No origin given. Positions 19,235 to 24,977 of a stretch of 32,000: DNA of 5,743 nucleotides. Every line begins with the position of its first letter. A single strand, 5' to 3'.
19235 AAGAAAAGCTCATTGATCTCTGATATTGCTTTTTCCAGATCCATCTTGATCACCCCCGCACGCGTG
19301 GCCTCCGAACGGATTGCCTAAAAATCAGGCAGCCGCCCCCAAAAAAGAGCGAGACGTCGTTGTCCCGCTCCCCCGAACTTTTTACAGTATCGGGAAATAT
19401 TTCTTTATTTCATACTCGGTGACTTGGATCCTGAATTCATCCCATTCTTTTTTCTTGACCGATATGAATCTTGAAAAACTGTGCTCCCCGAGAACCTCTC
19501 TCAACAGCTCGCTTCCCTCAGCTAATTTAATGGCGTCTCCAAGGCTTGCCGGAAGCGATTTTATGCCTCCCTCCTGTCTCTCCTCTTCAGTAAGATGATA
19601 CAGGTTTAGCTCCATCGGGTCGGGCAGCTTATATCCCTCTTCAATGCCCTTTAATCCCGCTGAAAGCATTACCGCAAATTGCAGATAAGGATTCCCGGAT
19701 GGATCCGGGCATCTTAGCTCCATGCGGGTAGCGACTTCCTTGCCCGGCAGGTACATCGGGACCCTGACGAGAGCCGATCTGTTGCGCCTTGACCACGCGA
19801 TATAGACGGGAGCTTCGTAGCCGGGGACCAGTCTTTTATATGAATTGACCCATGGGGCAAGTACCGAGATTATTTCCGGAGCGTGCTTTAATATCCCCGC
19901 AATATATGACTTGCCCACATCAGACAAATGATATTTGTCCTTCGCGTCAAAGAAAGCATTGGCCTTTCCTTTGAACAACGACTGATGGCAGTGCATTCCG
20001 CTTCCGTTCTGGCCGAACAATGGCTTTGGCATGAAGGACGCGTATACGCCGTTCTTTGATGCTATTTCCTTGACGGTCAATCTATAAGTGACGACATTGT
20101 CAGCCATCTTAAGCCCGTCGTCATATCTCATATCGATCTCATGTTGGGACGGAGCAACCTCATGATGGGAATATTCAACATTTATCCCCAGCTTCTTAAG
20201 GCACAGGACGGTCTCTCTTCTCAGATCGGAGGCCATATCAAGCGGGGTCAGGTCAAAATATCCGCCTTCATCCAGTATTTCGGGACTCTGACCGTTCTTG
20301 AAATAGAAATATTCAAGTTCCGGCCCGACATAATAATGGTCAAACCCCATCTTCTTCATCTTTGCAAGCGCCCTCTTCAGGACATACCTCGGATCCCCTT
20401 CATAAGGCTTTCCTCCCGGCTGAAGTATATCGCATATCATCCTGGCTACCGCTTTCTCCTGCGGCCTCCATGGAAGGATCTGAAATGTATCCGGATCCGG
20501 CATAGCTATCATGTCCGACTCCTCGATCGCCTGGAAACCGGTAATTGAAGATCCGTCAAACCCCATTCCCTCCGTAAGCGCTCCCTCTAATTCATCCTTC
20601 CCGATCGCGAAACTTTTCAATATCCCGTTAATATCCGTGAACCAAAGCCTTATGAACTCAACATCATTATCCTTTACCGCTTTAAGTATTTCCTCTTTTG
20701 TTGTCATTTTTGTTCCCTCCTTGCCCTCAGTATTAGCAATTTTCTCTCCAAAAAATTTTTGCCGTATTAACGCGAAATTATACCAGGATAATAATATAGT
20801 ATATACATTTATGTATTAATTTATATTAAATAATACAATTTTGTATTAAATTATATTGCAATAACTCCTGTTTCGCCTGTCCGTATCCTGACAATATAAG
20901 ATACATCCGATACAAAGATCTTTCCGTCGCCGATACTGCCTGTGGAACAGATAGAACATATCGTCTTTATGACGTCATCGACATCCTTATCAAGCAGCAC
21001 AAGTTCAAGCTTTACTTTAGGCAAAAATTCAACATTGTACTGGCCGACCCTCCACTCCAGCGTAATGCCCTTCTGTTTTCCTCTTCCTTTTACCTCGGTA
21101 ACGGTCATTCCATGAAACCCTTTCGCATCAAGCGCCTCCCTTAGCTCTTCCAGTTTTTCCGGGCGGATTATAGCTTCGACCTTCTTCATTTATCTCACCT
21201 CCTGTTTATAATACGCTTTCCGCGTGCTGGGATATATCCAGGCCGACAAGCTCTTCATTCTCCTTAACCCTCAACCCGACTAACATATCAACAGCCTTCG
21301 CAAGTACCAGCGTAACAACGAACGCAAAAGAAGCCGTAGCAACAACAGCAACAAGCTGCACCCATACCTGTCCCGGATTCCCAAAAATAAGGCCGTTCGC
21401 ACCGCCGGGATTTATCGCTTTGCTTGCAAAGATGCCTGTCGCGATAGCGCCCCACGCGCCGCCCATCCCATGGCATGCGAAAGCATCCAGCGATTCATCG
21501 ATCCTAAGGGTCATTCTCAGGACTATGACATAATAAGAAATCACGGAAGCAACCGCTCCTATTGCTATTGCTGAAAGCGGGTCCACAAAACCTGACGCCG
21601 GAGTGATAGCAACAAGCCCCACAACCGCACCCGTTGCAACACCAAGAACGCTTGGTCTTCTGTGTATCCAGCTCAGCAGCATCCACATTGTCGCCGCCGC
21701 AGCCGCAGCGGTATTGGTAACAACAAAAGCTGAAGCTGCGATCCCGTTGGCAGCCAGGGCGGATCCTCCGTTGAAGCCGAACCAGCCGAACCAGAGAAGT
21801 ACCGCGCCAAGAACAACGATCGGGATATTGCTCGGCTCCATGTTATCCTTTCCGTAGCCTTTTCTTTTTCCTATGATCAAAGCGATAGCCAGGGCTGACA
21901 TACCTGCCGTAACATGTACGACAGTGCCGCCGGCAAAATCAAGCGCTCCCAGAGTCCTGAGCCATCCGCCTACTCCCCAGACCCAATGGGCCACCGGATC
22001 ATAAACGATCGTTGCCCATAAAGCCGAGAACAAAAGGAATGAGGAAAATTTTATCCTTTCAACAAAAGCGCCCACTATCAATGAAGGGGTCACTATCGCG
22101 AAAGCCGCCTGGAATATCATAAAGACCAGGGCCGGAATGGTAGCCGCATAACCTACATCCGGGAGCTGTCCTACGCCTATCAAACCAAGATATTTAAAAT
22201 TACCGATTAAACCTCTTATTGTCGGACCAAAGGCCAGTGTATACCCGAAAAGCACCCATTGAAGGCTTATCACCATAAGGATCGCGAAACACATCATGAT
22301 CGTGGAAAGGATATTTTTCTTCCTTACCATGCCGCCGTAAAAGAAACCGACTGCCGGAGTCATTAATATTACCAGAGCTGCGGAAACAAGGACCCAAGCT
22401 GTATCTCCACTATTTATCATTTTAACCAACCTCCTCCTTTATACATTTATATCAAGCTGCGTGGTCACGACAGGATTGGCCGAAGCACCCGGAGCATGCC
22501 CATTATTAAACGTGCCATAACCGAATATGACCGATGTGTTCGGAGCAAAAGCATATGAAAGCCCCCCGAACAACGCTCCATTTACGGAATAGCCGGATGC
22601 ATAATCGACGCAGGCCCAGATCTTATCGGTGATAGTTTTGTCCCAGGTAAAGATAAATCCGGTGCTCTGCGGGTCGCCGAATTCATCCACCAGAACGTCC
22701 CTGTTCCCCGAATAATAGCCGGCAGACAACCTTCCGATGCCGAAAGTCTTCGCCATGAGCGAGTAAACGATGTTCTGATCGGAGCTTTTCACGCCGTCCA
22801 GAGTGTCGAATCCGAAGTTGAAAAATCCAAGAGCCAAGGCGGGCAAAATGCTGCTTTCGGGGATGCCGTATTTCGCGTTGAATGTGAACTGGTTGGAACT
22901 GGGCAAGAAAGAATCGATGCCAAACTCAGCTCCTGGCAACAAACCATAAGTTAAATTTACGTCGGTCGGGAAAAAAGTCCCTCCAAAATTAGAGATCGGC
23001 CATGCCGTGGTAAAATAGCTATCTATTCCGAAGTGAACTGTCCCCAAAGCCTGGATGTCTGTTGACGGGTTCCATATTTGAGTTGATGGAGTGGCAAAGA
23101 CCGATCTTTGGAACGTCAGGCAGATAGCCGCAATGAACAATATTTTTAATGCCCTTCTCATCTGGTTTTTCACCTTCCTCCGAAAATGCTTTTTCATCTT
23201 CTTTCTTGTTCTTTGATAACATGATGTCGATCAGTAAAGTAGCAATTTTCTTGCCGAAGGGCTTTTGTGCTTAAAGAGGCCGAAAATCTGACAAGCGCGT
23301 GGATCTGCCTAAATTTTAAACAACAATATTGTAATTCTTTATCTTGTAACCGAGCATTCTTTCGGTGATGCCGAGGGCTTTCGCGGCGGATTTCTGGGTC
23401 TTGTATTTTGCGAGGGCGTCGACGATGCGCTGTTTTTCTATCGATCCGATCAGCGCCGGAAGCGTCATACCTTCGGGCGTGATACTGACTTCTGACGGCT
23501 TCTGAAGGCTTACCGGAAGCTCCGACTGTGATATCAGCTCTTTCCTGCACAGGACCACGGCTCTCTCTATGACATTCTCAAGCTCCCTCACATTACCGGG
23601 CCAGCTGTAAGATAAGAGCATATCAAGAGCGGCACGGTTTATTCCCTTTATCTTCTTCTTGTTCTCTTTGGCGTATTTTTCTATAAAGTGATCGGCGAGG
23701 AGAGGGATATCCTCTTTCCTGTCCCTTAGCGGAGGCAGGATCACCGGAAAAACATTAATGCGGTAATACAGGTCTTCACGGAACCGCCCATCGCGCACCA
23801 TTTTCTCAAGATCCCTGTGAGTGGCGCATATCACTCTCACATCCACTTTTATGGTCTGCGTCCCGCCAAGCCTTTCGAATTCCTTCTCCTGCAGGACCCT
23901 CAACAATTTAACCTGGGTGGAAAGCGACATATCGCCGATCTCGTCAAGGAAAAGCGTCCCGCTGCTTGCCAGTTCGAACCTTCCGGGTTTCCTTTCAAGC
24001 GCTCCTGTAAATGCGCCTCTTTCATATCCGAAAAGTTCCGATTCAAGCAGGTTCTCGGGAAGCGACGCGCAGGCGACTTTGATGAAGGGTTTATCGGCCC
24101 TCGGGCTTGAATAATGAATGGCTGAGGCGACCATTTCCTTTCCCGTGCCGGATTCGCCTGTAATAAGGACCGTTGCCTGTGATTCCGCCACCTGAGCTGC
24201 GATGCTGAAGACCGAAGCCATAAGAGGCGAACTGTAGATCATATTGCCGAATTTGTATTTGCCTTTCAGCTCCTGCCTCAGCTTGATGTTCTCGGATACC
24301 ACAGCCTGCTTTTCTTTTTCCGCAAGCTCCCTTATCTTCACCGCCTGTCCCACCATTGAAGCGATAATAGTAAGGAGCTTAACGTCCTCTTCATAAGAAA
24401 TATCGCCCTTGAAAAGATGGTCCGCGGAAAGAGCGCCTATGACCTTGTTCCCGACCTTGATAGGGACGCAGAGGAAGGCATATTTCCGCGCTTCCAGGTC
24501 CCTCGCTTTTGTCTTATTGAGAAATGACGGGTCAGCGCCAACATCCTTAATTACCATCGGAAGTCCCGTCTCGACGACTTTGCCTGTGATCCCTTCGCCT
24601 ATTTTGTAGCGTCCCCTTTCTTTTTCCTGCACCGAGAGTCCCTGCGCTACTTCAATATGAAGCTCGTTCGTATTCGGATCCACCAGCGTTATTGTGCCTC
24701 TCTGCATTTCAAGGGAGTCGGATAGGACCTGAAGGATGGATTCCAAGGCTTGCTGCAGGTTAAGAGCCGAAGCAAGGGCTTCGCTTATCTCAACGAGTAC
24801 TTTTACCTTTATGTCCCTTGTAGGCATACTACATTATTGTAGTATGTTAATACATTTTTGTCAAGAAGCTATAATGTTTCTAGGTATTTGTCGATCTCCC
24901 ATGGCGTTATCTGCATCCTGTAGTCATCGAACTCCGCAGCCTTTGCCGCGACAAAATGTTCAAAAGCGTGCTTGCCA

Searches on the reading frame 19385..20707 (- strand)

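Call 103: search_protein_families(library=pfam, proteins=[window:19385-20707:-], max_evalue=1e-8)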
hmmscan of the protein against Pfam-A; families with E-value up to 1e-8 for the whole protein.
window:19385-20707:- (441 aa): 2 families
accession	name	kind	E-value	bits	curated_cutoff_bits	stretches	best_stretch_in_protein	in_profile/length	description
PF00120.29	Gln-synt_C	-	1.6e-130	435.6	24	1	104-437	2-344/344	Glutamine synthetase, catalytic domain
PF03951.24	Gln-synt_N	-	1.2e-31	108.6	33.4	1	15-97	1-82/82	Glutamine synthetase, beta-Grasp domain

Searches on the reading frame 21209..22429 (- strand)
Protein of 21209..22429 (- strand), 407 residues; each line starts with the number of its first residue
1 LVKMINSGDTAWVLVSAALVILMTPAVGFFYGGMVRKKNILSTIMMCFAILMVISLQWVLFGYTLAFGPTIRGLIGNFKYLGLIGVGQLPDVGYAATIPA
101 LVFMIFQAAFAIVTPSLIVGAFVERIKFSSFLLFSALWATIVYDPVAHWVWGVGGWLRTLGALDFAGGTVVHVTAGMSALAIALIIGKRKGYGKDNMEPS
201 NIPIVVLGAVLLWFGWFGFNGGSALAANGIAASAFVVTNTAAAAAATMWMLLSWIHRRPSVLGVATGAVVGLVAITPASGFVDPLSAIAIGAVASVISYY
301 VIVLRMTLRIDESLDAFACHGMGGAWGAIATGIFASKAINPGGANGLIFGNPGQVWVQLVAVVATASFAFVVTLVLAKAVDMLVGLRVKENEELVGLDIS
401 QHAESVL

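Call 103: search_protein_families(library=pfam, proteins=[window:21209-22429:-], max_evalue=1e-8)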
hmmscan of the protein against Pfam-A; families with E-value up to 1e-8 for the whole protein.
window:21209-22429:- (407 aa): 1 family
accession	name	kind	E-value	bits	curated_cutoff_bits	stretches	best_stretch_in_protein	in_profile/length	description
PF00909.26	Ammonium_transp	-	4.1e-126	421.4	23.2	1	11-405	1-397/399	Ammonium Transporter Family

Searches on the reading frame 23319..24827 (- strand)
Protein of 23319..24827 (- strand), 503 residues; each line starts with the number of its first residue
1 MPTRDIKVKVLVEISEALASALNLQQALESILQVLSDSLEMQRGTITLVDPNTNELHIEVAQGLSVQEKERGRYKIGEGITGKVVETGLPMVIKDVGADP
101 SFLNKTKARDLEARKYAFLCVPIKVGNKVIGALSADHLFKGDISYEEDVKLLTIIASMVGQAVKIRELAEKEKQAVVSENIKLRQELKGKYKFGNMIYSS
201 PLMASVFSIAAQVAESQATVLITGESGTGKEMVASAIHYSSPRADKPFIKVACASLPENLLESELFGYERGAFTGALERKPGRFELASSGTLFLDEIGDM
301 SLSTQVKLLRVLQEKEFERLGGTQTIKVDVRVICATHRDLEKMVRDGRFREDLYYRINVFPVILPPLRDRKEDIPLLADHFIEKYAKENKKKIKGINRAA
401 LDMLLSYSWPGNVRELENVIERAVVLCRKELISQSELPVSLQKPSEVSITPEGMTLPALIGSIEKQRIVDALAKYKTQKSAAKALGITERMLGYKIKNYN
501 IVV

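Call 103: search_protein_families(library=pfam, proteins=[window:23319-24827:-], max_evalue=1e-8)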
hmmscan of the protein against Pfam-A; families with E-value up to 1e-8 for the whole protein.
window:23319-24827:- (503 aa): 5 families
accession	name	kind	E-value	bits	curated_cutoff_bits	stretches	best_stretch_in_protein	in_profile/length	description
PF00158.32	Sigma54_activat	-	2.6e-74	249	20.2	1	197-362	2-167/168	Sigma-54 interaction domain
PF25601.1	AAA_lid_14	-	1e-30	105.8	27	1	368-446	1-79/87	AAA+ ATPase lid domain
PF14532.12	Sigma54_activ_2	-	4.3e-21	76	25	1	200-367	4-138/138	Sigma-54 interaction domain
PF01590.32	GAF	-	9.5e-19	68.7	22.4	1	23-163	1-133/133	GAF domain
PF13185.12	GAF_2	-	1.4e-15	58.2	28.6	1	22-163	2-135/136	GAF domain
